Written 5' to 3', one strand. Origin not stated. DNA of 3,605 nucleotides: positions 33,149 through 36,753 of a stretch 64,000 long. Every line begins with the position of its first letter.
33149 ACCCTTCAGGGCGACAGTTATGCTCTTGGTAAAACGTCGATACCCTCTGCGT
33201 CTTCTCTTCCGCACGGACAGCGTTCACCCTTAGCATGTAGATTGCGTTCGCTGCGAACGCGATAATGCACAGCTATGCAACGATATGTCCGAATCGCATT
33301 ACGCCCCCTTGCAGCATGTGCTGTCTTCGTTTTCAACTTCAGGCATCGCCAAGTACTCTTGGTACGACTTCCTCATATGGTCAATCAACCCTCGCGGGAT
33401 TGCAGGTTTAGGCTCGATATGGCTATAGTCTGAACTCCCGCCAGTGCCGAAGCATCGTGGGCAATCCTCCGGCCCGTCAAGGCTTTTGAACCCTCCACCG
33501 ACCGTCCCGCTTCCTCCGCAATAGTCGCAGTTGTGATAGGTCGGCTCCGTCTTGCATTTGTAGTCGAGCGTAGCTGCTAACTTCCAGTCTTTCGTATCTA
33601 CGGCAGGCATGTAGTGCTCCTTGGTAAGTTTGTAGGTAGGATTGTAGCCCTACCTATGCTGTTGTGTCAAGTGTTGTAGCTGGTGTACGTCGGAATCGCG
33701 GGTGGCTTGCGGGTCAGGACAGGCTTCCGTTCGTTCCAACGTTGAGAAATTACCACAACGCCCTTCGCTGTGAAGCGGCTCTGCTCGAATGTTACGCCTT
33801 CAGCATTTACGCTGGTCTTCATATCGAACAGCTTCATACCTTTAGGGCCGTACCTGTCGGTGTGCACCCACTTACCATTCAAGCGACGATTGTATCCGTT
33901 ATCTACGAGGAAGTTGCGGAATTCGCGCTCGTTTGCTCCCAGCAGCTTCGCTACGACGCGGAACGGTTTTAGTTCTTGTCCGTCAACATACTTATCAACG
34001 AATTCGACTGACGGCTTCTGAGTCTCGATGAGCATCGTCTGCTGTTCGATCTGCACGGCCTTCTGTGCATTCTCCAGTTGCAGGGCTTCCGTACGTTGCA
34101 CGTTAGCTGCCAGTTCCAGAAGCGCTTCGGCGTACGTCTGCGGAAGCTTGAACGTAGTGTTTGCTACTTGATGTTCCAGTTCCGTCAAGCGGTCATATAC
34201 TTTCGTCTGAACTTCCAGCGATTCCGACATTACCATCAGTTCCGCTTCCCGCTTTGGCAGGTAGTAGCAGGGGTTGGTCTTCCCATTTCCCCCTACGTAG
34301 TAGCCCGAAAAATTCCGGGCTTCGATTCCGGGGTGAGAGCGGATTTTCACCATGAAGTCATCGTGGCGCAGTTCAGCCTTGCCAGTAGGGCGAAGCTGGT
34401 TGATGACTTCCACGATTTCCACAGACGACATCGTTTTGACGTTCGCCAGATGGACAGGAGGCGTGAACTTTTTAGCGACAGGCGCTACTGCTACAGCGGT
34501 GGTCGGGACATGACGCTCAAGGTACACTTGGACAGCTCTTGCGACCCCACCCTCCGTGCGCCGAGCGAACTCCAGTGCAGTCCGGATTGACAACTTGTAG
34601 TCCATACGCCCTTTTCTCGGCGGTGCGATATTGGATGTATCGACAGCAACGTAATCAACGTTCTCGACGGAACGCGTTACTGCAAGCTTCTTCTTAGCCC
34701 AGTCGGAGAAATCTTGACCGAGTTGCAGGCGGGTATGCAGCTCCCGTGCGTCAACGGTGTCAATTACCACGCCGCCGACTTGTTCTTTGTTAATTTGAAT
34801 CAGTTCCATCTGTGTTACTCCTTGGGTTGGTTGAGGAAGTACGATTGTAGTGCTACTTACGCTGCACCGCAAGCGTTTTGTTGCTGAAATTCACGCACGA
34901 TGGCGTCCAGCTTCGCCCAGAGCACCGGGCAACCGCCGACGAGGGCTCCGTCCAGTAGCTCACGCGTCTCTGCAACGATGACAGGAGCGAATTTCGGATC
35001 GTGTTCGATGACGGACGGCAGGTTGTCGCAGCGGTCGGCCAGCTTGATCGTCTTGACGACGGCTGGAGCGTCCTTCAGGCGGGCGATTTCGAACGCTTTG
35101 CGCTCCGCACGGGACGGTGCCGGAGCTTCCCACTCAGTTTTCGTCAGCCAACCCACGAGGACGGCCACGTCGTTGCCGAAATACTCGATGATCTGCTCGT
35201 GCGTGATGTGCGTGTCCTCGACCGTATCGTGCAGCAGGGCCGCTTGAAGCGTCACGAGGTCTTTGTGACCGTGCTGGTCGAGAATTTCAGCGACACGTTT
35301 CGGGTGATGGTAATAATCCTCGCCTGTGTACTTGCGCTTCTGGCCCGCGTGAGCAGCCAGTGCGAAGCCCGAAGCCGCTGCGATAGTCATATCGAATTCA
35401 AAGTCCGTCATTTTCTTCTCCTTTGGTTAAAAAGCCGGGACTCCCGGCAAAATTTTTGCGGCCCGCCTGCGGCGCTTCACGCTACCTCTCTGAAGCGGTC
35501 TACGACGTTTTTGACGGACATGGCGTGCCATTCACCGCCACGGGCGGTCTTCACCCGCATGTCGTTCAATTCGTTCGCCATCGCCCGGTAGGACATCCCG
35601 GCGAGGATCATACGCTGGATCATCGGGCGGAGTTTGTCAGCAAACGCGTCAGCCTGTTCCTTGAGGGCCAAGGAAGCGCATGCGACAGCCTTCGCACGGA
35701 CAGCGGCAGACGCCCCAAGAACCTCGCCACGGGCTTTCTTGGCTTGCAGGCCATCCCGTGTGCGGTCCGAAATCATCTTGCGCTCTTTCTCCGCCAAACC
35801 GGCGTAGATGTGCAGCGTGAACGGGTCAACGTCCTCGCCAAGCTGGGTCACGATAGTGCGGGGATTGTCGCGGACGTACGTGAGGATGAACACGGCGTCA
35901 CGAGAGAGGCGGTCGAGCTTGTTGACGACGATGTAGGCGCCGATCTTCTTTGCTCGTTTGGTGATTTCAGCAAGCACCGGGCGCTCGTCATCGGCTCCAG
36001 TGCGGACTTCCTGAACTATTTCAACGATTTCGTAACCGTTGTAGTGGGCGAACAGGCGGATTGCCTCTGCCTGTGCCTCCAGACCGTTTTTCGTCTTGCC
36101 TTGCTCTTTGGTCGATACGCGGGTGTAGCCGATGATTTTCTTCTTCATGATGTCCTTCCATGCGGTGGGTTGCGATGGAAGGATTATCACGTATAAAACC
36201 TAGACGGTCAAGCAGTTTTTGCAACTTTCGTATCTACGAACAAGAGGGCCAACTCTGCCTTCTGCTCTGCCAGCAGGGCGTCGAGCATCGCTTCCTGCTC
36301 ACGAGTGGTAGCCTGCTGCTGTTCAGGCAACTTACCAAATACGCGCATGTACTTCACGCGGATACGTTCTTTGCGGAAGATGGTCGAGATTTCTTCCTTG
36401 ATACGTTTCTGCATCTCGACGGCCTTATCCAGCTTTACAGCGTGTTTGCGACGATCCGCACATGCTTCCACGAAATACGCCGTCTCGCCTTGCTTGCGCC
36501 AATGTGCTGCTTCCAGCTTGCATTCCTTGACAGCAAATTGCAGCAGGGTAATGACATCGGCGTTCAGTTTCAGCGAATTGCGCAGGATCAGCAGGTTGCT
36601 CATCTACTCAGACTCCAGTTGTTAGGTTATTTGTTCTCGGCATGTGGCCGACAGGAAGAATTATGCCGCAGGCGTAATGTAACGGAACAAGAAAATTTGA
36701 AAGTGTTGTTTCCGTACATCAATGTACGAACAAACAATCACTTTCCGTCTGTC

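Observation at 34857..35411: Phage-encoded SpoT-like HD small alarmone hydrolase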

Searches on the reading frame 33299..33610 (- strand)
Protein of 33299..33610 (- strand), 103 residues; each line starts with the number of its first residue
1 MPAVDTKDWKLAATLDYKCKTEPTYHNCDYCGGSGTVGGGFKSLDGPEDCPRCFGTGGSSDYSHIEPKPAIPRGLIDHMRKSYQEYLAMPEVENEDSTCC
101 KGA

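Call 3: search_protein_families(library=pfam, proteins=[window:33299-33610:-], max_evalue=0.01)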
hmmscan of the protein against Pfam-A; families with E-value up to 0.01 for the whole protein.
window:33299-33610:- (103 aa): 1 family
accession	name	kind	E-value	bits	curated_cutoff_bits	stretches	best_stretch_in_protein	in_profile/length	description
PF17302.8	DUF5351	-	0.0027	18.4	27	1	28-57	1-27/29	Family of unknown function (DUF5351)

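Call 5: search_protein_families(library=phrogs, proteins=[window:33299-33610:-], max_evalue=0.001)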
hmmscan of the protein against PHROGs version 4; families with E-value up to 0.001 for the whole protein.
window:33299-33610:- (103 aa): 0 families

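Call 55: search_protein_families(library=padloc, proteins=[window:33299-33610:-], max_evalue=0.001)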
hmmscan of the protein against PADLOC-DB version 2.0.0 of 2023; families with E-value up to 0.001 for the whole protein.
window:33299-33610:- (103 aa): 0 families

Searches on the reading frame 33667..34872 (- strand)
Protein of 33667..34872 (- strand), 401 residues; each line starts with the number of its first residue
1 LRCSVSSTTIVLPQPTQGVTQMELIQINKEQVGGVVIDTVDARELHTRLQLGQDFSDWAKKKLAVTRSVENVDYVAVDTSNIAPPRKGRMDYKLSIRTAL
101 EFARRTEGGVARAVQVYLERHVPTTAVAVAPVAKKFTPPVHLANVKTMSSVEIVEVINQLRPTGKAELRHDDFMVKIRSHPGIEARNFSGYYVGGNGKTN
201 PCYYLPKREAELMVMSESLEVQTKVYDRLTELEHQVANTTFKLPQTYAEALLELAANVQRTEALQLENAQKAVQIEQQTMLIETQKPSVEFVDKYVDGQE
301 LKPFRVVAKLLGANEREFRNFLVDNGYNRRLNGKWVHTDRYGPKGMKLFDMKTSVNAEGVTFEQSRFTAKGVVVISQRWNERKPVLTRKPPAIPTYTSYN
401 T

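Call 3: search_protein_families(library=pfam, proteins=[window:33667-34872:-], max_evalue=0.01)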
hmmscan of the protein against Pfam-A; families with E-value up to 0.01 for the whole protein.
window:33667-34872:- (401 aa): 2 families
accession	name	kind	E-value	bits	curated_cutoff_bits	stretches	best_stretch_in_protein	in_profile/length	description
PF08346.17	AntA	-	9.8e-13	49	27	1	40-103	1-63/68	AntA/AntB antirepressor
PF03374.19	ANT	-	2.9e-12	47.3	25.3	1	282-380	4-106/108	Phage antirepressor protein KilAC domain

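Call 4: search_protein_families(library=ncbifam, proteins=[window:33667-34872:-], max_evalue=0.01)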
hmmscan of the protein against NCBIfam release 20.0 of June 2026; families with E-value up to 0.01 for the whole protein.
window:33667-34872:- (401 aa): 0 families

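Call 5: search_protein_families(library=phrogs, proteins=[window:33667-34872:-], max_evalue=0.001)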
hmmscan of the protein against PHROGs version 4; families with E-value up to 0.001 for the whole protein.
window:33667-34872:- (401 aa): 10 families
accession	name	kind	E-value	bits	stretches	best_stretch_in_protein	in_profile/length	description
phrog_63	-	transcription regulation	2.2e-42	146.9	1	143-382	128-359/431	anti-repressor Ant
phrog_5817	-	transcription regulation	9.1e-13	49.7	1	20-104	7-91/210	anti-repressor Ant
phrog_130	-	transcription regulation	2.2e-11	44.4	1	254-382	282-411/480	anti-repressor Ant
phrog_4936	-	transcription regulation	2.3e-11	45.1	1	142-264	9-150/257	transcriptional regulator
phrog_8235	-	transcription regulation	6.6e-08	33.5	1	160-236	33-105/219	anti-repressor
phrog_377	-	transcription regulation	9.6e-08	33.1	1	23-101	4-83/213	anti-repressor Ant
phrog_373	-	transcription regulation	1.1e-07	32.5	1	167-286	110-238/373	anti-repressor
phrog_6904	-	unknown function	3.4e-07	31.5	1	23-103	4-87/95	-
phrog_1726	-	transcription regulation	8.9e-05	23.4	1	144-313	14-204/264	anti-repressor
phrog_2657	-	transcription regulation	0.00027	21.3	1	148-274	24-144/243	transcriptional regulator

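Call 46: find_related_loci(query=window:33667-34809:-, collection=genome_contigs, flank=3000)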
Query window:33667-34809:- (380 aa) in genome_contigs; peptide patterns used: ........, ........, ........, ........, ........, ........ (x = any residue, [..] = any of these).
133 stretches matched a pattern; 2 encode a relative of the query (tblastn E <= 1e-3); 2 distinct loci.
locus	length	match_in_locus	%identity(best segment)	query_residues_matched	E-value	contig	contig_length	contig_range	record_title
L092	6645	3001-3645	32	127-360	1e-24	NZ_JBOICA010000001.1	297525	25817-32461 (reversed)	MAG: Pseudomonas sp. isolate SD8063_metabat2.bin.10 NODE_1_length_297525_cov_5.276343, whole genome shotgun sequence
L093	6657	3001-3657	33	125-360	3e-22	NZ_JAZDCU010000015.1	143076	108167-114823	Pseudomonas auratipiscis strain 119P Seq15, whole genome shotgun sequence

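Call 55: search_protein_families(library=padloc, proteins=[window:33667-34809:-], max_evalue=0.001)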
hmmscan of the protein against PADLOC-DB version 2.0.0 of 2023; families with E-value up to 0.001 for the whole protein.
window:33667-34809:- (380 aa): 0 families

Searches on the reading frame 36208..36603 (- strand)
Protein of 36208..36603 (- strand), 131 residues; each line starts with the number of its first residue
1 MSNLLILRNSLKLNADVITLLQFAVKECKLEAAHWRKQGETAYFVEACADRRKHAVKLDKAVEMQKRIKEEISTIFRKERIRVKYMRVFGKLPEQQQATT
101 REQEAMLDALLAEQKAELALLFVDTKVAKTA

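Call 3: search_protein_families(library=pfam, proteins=[window:36208-36603:-], max_evalue=0.01)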
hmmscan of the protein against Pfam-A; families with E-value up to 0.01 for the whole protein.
window:36208-36603:- (131 aa): 0 families

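Call 5: search_protein_families(library=phrogs, proteins=[window:36208-36603:-], max_evalue=0.001)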
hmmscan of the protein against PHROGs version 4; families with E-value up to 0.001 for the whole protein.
window:36208-36603:- (131 aa): 0 families

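Call 55: search_protein_families(library=padloc, proteins=[window:36208-36603:-], max_evalue=0.001)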
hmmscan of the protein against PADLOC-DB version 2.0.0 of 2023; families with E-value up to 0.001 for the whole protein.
window:36208-36603:- (131 aa): 0 families
